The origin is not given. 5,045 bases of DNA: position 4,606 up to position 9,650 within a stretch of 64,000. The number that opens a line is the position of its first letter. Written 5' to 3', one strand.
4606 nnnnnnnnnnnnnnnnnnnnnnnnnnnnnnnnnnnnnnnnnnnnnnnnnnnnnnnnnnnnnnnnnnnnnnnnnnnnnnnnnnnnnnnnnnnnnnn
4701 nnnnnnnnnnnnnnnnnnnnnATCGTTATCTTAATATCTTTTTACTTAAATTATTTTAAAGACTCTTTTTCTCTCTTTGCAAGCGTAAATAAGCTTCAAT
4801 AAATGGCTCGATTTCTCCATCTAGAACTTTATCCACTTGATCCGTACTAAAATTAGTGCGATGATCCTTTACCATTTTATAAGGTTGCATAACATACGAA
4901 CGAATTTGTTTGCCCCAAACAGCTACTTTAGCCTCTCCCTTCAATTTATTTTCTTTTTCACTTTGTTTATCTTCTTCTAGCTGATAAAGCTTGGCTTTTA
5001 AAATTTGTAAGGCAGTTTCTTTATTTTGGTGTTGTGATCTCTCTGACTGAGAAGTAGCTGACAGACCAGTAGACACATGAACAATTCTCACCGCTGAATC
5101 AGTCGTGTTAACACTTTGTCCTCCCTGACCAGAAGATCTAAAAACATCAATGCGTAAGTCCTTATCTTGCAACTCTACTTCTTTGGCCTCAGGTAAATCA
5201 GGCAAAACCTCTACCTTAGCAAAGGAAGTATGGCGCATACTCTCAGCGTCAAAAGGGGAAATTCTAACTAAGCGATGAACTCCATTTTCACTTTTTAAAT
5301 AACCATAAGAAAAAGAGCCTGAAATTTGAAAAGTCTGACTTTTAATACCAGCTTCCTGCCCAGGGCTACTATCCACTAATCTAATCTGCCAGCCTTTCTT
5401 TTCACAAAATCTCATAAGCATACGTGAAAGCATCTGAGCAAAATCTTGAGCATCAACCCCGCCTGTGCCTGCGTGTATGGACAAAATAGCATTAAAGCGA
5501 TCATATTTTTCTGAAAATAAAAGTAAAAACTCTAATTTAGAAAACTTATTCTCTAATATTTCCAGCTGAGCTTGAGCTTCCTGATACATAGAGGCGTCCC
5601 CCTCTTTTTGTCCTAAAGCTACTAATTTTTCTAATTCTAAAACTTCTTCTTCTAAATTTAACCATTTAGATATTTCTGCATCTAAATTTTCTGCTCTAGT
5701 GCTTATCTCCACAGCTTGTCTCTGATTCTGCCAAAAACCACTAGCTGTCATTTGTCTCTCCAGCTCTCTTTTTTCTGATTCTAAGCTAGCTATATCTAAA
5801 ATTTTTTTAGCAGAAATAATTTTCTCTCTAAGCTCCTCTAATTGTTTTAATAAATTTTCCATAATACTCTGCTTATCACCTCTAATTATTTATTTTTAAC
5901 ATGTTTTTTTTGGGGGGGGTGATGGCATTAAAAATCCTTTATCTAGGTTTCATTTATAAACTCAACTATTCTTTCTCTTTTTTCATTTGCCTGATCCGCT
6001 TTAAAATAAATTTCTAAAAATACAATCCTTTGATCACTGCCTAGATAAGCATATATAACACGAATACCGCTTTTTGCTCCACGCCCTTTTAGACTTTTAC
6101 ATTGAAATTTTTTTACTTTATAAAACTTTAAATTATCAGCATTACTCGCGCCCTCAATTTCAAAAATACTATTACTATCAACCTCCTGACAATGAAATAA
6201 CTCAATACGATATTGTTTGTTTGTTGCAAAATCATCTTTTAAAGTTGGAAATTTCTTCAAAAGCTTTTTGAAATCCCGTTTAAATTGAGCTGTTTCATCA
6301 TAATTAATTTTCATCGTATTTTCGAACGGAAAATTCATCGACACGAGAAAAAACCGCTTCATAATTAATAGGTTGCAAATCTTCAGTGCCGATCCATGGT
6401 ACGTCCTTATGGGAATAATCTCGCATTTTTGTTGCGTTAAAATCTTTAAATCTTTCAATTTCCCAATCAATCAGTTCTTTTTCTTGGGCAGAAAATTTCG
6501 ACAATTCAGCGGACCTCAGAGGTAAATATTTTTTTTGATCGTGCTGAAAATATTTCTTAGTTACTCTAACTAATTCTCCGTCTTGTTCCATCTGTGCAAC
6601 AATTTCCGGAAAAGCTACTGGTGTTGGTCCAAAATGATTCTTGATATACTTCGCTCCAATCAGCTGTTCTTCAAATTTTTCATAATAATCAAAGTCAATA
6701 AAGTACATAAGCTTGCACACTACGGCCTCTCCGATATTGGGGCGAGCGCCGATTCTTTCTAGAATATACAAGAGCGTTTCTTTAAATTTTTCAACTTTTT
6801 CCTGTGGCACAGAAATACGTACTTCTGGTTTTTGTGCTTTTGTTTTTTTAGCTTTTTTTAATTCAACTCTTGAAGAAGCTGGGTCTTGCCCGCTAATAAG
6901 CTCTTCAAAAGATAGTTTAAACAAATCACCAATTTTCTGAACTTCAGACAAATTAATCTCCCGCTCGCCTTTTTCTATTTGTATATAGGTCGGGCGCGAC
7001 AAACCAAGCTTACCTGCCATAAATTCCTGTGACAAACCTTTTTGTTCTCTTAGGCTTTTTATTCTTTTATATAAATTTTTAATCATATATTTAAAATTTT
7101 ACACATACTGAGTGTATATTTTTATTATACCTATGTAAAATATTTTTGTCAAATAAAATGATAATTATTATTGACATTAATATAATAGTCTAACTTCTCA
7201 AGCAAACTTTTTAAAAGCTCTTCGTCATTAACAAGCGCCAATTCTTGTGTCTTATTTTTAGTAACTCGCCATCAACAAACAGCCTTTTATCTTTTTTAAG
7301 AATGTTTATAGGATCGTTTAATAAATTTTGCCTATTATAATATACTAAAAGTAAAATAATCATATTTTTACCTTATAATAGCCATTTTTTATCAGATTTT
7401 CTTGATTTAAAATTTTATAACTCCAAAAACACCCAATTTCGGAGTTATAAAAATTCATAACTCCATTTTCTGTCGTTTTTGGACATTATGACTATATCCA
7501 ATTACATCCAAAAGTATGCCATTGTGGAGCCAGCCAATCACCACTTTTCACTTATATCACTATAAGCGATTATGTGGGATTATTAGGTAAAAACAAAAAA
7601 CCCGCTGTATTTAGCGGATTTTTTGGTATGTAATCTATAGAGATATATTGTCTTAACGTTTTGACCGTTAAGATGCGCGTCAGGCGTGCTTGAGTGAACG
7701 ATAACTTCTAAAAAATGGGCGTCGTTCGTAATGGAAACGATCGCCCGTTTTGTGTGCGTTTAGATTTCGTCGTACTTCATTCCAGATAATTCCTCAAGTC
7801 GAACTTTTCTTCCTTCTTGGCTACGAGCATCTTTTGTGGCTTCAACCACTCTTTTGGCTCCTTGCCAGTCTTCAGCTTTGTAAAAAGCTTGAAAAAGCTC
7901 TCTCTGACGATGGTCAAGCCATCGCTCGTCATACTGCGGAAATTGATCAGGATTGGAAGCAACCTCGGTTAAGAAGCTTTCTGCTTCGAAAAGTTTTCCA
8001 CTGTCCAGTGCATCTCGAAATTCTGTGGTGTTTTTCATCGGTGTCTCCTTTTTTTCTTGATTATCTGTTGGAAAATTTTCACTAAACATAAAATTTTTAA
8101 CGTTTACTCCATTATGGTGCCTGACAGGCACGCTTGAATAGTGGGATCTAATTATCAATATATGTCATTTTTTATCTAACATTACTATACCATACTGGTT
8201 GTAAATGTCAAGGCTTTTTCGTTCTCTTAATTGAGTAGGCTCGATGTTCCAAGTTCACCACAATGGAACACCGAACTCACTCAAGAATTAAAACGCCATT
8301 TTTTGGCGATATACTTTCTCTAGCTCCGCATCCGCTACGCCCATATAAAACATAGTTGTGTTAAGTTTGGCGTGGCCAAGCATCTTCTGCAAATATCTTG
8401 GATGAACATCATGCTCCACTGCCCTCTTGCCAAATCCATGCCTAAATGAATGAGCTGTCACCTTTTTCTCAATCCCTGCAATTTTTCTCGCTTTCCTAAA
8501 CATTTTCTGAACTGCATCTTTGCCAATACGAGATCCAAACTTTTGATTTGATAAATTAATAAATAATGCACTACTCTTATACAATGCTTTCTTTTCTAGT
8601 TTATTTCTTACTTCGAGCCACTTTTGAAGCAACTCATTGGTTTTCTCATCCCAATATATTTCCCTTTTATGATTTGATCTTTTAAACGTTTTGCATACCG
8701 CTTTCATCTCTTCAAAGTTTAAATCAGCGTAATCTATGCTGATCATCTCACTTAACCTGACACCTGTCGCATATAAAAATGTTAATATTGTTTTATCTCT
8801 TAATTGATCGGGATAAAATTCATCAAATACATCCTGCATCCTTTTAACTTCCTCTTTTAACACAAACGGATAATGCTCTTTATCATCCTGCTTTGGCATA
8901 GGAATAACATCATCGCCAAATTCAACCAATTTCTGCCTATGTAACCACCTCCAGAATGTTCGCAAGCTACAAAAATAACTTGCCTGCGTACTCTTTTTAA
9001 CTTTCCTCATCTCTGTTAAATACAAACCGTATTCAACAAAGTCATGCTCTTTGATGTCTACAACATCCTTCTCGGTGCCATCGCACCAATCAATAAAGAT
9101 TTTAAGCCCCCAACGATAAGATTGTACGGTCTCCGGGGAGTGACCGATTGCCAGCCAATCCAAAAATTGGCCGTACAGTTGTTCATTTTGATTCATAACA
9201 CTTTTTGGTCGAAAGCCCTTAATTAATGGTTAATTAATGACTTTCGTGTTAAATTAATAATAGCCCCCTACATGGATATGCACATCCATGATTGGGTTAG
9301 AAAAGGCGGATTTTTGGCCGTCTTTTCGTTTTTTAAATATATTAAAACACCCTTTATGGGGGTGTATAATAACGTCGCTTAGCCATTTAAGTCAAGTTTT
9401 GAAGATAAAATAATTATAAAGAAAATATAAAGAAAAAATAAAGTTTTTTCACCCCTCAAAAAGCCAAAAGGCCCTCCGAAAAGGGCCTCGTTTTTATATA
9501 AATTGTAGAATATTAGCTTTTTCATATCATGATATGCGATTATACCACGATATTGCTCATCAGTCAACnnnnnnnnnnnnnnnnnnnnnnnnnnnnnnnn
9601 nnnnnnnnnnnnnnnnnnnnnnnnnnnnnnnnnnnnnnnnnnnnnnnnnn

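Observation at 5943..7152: Toxin-antitoxin pair with an XRE-HTH+DUF4065 (Panacea-like) antitoxin and a HigB/Gp49-like RelE-fold toxin beside the prophage junction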

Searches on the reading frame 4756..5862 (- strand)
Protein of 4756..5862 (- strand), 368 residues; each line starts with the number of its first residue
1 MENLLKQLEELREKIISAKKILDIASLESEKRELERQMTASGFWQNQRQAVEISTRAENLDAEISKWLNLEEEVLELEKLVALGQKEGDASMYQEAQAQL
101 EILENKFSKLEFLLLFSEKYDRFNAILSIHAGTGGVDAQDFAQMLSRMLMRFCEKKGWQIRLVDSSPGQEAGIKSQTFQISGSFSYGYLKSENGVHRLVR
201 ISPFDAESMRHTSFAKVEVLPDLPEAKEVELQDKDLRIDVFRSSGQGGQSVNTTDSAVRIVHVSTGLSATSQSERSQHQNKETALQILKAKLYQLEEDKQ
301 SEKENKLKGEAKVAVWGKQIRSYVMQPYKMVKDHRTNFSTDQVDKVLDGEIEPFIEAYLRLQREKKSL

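Call 35: search_protein_families(library=pfam, proteins=[window:4756-5862:-], max_evalue=0.001)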
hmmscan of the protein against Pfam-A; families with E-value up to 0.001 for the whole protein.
window:4756-5862:- (368 aa): 2 families
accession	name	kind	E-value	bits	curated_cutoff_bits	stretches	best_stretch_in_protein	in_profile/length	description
PF03462.23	PCRF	-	1.6e-51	175.3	24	1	28-217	2-194/194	PCRF domain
PF00472.26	RF-1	-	2.7e-38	130.9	35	1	227-335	3-116/116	RF-1 domain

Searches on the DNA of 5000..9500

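Call 85: search_rna_families(source=window, start=5000, end=9500, threshold=evalue, max_evalue=1)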
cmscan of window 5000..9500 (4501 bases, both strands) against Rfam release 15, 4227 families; matches with E-value up to 1: 3.
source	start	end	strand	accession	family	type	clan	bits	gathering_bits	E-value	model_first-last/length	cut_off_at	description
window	7591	7651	-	RF00506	Thr_leader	Cis-reg; leader;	-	24.2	55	0.22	1-118/118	no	Threonine operon leader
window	7531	7625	+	RF00512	Leu_leader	Cis-reg; leader;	-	21.2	50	0.49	1-148/148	no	Leucine operon leader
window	9351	9489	+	RF01619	ceN115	Gene; sRNA;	-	19.4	44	0.96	1-159/159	no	C. elegans sRNA ceN115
